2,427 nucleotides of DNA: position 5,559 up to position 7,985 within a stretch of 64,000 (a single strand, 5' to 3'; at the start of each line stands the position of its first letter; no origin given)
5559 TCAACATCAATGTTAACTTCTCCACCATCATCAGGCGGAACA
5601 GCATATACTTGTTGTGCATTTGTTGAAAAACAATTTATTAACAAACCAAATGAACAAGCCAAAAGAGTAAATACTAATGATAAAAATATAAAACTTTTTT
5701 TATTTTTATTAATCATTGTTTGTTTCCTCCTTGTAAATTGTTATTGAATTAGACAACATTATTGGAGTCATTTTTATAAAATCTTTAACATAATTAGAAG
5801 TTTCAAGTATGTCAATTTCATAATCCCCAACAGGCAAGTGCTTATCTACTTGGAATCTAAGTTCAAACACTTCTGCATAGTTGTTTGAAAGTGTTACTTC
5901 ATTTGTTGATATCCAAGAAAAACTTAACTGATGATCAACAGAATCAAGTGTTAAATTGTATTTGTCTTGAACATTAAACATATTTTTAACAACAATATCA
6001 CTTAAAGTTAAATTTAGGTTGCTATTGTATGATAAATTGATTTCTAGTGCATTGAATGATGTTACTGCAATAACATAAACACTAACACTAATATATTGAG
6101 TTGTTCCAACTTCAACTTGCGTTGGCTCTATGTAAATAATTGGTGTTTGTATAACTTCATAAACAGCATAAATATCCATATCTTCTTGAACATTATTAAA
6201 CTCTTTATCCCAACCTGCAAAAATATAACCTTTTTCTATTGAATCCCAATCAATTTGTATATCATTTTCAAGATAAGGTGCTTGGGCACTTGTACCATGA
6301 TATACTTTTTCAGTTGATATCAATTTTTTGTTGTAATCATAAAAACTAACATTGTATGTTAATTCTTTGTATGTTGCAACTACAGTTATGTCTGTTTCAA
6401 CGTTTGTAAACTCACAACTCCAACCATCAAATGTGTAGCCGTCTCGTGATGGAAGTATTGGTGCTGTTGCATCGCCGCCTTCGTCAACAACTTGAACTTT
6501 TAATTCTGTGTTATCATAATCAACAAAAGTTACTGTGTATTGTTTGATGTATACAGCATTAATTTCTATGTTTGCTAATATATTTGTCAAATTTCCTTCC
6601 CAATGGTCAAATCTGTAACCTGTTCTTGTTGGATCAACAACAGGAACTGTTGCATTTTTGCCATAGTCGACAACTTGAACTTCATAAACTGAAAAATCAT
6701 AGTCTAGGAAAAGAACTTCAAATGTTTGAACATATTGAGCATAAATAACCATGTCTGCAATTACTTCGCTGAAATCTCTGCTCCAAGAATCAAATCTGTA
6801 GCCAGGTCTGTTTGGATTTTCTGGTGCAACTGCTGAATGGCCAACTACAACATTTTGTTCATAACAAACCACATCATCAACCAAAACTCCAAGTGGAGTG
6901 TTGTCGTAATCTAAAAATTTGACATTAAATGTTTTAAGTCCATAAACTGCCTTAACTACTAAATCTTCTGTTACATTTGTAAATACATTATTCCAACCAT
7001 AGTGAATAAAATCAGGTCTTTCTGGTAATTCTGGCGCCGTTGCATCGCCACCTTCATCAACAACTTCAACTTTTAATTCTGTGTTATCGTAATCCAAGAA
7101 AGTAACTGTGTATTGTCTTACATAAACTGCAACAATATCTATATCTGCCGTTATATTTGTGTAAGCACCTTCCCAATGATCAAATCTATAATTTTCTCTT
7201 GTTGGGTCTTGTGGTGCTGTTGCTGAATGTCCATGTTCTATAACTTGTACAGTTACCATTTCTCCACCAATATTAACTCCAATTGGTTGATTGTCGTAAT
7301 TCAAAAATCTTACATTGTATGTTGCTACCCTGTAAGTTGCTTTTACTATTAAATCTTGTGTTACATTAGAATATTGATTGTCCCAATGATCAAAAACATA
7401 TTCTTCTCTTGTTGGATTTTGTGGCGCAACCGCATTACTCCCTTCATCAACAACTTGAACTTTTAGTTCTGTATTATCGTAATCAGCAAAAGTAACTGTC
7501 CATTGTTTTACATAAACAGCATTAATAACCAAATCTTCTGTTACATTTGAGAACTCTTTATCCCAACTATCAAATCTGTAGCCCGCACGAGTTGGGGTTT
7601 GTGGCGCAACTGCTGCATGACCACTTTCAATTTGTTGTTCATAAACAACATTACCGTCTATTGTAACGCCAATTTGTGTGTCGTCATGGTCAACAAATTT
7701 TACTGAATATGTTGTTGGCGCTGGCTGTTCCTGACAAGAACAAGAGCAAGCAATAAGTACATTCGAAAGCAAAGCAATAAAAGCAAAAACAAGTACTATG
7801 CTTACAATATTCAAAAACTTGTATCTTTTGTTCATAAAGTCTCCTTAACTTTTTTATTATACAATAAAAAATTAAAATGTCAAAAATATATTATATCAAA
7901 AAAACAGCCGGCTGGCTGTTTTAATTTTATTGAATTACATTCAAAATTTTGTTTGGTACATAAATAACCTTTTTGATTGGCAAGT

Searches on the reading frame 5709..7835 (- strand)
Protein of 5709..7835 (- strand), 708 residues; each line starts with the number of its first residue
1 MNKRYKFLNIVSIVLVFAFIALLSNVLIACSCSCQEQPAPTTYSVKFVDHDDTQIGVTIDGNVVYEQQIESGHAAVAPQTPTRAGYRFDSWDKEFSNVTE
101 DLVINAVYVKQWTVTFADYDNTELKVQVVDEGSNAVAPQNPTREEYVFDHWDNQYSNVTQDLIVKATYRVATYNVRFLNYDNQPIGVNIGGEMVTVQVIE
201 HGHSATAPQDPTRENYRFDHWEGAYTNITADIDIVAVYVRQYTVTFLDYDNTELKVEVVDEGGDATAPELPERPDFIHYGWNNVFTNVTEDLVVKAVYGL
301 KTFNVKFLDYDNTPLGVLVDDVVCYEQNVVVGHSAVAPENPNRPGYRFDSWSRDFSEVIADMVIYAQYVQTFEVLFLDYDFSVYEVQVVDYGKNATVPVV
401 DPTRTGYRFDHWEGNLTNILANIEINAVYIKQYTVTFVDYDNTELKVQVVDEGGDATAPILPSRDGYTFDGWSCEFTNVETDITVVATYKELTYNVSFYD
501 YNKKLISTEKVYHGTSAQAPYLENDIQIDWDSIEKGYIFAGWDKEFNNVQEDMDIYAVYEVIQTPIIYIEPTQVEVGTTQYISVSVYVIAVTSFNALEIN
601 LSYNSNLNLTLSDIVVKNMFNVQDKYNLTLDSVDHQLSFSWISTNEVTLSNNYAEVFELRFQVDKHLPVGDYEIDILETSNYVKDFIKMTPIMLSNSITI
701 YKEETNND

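Call 40: find_encoding_contigs(protein=window:5709-7835:-, flank=10000, max_places=4)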
Protein window:5709-7835:- (708 aa): 4 contigs read that carry it; 3 places shown.
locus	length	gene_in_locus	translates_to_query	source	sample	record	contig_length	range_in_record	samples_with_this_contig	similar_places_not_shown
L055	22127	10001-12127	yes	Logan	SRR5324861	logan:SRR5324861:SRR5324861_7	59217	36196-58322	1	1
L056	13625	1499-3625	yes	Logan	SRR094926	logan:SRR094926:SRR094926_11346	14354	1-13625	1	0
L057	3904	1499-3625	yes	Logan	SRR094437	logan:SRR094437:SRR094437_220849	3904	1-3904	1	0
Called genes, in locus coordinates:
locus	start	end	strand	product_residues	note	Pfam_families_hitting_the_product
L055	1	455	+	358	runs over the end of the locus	-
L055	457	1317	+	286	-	-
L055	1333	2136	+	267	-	PF04298:Zn_peptidase_2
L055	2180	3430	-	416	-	PF00132:Hexapep (weak)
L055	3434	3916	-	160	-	-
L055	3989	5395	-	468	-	PF02878:PGM_PMM_I, PF02879:PGM_PMM_II, PF02880:PGM_PMM_III, PF00408:PGM_PMM_IV (weak)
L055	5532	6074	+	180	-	-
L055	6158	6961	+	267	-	PF00106:adh_short, PF08659:KR (weak), PF13561:adh_short_C2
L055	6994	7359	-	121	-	-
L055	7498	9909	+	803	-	PF00133:tRNA-synt_1, PF09334:tRNA-synt_1g, PF13603:tRNA-synt_1_2, PF00133:tRNA-synt_1, PF08264:Anticodon_1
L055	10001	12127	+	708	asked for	PF18998:Flg_new_2 (faint), PF09479:Flg_new (weak)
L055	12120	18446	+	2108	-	PF09479:Flg_new (weak), PF13306:LRR_5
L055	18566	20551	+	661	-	-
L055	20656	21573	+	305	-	-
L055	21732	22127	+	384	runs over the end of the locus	PF01740:STAS, PF13466:STAS_2, PF01636:APH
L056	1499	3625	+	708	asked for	PF18998:Flg_new_2 (faint), PF09479:Flg_new (weak)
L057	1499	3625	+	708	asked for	PF18998:Flg_new_2 (faint), PF09479:Flg_new (weak)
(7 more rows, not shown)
